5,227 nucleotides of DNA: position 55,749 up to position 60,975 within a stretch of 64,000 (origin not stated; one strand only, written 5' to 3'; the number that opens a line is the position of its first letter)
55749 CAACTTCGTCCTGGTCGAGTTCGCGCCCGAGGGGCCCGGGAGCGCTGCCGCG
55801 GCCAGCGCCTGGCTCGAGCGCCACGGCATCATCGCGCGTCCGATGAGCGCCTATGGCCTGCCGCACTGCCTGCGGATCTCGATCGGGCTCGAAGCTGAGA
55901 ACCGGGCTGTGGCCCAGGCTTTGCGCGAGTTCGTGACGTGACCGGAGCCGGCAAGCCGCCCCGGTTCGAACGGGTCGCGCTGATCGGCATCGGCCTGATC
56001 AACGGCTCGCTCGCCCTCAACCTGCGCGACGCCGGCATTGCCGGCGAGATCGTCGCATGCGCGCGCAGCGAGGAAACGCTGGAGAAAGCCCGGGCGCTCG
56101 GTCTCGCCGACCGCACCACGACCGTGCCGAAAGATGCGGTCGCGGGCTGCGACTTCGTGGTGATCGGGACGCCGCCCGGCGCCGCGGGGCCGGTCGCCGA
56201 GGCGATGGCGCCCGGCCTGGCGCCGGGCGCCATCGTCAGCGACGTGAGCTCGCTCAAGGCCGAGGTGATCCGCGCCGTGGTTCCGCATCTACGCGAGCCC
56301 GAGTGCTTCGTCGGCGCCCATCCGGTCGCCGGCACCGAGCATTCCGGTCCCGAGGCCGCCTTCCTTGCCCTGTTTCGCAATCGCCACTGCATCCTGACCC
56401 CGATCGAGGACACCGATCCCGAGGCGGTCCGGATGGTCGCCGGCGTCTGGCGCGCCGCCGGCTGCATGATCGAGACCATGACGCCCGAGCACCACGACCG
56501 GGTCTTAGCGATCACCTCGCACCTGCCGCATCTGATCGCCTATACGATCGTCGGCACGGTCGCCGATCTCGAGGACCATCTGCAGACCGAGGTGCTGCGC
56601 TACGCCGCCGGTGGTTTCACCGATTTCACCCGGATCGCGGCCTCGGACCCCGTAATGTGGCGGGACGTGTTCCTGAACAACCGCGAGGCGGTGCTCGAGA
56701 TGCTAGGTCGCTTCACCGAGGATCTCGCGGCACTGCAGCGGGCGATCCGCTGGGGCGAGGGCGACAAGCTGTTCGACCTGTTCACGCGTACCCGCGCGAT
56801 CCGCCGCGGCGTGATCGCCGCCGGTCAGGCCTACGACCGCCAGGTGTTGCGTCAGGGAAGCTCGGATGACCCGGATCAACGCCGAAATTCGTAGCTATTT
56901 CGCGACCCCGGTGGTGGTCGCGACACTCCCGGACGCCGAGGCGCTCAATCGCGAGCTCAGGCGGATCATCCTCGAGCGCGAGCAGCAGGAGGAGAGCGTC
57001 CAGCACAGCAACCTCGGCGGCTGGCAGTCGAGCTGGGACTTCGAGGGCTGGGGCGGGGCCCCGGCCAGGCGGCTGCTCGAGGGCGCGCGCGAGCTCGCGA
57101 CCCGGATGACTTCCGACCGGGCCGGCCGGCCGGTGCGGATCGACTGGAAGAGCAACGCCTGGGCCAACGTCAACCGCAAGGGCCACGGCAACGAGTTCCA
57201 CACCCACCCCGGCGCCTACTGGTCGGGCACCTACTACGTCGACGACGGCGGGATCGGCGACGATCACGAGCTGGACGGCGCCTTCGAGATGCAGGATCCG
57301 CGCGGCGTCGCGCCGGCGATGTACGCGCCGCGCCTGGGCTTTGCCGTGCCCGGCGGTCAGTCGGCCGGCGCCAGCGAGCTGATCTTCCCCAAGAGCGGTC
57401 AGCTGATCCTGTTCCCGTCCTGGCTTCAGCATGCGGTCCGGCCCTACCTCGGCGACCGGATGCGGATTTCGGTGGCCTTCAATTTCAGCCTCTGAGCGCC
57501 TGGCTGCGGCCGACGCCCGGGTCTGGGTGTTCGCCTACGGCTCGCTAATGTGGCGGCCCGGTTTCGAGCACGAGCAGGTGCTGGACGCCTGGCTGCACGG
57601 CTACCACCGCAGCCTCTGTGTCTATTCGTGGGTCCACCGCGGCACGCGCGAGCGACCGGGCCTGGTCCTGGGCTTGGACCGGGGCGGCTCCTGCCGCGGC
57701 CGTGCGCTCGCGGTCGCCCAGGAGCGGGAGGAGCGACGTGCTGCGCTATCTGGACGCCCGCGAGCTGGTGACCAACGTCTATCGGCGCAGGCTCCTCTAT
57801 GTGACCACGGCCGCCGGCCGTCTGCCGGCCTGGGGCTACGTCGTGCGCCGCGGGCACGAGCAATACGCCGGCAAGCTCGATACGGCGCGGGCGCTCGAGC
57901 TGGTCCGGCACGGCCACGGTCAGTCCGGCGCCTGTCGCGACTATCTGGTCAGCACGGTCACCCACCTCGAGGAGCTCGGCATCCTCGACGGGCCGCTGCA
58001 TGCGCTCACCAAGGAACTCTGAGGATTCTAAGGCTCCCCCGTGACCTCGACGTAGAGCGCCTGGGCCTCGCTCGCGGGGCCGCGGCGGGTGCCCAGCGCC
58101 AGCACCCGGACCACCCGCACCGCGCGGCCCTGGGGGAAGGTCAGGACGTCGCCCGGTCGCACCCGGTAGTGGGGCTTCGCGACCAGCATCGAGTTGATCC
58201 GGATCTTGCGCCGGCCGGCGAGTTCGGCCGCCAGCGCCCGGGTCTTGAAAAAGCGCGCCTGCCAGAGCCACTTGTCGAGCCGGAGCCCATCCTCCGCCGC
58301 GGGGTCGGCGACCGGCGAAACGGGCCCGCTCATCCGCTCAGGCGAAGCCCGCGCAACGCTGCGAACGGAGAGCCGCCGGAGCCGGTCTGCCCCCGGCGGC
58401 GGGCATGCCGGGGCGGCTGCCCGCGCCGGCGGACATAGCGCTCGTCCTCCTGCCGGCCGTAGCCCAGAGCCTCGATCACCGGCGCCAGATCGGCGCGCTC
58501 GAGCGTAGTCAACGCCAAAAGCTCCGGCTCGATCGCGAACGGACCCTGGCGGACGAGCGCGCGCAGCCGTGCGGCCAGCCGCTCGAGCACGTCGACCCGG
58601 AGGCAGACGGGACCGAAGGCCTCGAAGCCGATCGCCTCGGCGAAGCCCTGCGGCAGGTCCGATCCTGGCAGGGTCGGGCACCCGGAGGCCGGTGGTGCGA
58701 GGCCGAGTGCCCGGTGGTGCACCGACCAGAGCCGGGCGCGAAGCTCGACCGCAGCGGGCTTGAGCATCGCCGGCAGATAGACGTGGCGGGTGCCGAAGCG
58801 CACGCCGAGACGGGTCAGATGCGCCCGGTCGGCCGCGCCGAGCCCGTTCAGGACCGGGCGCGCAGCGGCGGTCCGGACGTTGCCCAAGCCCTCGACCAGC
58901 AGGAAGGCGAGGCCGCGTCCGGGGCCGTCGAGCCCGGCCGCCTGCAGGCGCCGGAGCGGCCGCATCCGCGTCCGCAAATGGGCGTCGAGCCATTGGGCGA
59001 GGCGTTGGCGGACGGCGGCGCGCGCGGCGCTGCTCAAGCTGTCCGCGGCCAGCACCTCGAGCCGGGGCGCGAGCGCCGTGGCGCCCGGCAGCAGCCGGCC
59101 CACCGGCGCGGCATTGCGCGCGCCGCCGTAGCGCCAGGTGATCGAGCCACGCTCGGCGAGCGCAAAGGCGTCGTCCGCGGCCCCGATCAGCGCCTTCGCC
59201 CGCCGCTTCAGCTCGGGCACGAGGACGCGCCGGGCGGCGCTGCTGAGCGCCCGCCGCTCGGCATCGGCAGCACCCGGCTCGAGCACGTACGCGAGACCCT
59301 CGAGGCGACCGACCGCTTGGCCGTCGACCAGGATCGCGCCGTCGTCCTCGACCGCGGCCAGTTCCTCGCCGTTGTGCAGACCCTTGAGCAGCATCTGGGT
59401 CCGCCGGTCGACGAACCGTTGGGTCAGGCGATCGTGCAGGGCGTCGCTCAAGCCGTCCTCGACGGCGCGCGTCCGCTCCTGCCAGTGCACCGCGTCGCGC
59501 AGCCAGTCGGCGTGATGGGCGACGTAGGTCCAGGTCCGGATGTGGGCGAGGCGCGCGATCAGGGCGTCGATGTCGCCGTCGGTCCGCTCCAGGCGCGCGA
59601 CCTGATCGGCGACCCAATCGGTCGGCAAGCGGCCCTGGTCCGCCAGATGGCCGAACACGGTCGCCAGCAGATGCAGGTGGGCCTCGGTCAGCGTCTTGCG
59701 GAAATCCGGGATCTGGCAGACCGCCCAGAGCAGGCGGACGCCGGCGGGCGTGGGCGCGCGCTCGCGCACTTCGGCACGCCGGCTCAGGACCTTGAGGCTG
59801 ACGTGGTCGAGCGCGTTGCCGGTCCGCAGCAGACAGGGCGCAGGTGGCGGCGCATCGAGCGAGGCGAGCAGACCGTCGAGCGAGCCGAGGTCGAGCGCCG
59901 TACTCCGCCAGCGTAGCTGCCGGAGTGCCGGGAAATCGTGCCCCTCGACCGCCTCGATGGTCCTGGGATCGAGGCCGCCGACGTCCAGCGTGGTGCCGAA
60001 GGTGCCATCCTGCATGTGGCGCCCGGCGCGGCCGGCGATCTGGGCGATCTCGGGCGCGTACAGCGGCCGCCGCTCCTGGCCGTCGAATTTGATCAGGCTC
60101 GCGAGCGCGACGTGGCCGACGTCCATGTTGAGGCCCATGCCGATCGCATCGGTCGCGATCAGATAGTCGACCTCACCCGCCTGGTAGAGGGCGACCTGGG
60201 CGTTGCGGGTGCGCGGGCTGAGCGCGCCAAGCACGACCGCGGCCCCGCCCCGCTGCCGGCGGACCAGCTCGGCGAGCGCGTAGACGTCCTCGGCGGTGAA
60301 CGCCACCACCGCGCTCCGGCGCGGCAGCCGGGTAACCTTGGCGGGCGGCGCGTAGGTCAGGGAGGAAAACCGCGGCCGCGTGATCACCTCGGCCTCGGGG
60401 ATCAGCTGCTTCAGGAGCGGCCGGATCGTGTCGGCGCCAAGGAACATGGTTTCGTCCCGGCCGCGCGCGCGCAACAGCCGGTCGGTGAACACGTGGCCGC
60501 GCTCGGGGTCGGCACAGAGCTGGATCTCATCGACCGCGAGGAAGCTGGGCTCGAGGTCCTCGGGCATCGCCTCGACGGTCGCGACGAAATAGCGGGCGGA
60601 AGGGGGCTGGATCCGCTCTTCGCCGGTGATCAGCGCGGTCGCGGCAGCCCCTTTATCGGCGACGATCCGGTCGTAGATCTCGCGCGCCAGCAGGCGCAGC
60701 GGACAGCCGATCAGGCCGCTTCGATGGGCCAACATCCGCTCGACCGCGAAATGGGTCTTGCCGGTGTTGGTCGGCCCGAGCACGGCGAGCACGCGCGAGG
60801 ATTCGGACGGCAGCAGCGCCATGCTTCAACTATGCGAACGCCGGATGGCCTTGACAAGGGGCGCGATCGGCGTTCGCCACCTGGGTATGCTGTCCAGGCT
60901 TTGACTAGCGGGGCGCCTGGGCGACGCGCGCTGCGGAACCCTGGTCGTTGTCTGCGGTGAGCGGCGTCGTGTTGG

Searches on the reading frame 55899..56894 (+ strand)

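Call 42: search_protein_families(library=pfam, proteins=[window:55899-56894:+], max_evalue=0.001)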
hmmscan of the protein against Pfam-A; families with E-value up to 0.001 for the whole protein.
window:55899-56894:+ (331 aa): 5 families
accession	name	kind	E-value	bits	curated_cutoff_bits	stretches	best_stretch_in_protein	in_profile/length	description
PF02153.23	PDH_N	-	9.7e-35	119.8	26.5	1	38-191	1-152/154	Prephenate dehydrogenase, nucleotide-binding domain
PF20463.3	PDH_C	-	1.2e-29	103.1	22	1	195-295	1-100/102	Prephenate dehydrogenase, dimerization domain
PF03807.23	F420_oxidored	-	2.2e-09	38.2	21.6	1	25-116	1-91/94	NADP oxidoreductase coenzyme F420-dependent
PF03446.21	NAD_binding_2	-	7e-07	29.8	21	1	25-149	1-125/161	NAD binding domain of 6-phosphogluconate dehydrogenase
PF07991.19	KARI_N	-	0.00029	20.9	20.6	1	25-112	6-90/165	Acetohydroxy acid isomeroreductase, NADPH-binding domain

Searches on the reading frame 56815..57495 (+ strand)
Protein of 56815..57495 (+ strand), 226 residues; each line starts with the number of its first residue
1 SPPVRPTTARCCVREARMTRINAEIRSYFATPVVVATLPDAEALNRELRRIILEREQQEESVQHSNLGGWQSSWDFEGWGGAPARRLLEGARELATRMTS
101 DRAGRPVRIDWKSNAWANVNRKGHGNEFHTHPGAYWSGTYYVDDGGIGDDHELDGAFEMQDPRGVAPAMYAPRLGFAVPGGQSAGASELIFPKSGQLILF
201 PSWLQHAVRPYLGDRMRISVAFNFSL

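Call 42: search_protein_families(library=pfam, proteins=[window:56815-57495:+], max_evalue=0.001)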
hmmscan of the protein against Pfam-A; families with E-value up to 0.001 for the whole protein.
window:56815-57495:+ (226 aa): 2 families
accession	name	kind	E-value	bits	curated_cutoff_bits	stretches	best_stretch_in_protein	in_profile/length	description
PF13759.12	2OG-FeII_Oxy_5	-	1.8e-21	76.9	27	1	115-223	2-101/101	Putative 2OG-Fe(II) oxygenase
PF13640.12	2OG-FeII_Oxy_3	-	0.00093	20.5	27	0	135-224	29-97/98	2OG-Fe(II) oxygenase superfamily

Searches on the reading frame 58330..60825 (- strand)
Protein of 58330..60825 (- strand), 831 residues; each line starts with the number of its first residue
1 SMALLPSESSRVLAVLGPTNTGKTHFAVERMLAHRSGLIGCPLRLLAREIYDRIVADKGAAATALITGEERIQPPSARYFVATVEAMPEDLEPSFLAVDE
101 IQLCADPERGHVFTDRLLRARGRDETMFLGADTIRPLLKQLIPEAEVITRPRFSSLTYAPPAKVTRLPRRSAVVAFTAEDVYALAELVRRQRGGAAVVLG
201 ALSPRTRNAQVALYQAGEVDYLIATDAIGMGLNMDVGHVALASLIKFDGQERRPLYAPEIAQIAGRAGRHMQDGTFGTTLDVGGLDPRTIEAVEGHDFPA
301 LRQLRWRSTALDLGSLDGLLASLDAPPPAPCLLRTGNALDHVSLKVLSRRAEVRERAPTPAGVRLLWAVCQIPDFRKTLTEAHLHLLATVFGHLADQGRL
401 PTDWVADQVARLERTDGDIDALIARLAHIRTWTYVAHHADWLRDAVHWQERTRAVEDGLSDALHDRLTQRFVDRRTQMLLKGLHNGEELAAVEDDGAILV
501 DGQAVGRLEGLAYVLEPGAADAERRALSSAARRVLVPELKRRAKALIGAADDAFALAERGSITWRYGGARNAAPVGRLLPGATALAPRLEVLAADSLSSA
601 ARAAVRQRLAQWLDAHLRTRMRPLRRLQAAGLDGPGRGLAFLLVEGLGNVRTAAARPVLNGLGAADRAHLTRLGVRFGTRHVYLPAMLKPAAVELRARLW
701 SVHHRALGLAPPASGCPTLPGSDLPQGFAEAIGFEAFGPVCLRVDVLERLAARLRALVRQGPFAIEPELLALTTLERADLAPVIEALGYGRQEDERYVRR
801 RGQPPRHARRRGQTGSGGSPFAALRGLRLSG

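Call 42: search_protein_families(library=pfam, proteins=[window:58330-60825:-], max_evalue=0.001)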
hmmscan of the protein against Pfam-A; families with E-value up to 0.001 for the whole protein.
window:58330-60825:- (831 aa): 2 families
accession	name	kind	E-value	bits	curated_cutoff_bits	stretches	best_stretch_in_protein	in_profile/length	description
PF22527.2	DEXQc_Suv3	-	2.5e-25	89.3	27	1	12-143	15-143/154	DEXQ-box helicase domain of Suv3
PF00271.37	Helicase_C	-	6.5e-07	30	23.5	1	173-270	20-109/110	Helicase conserved C-terminal domain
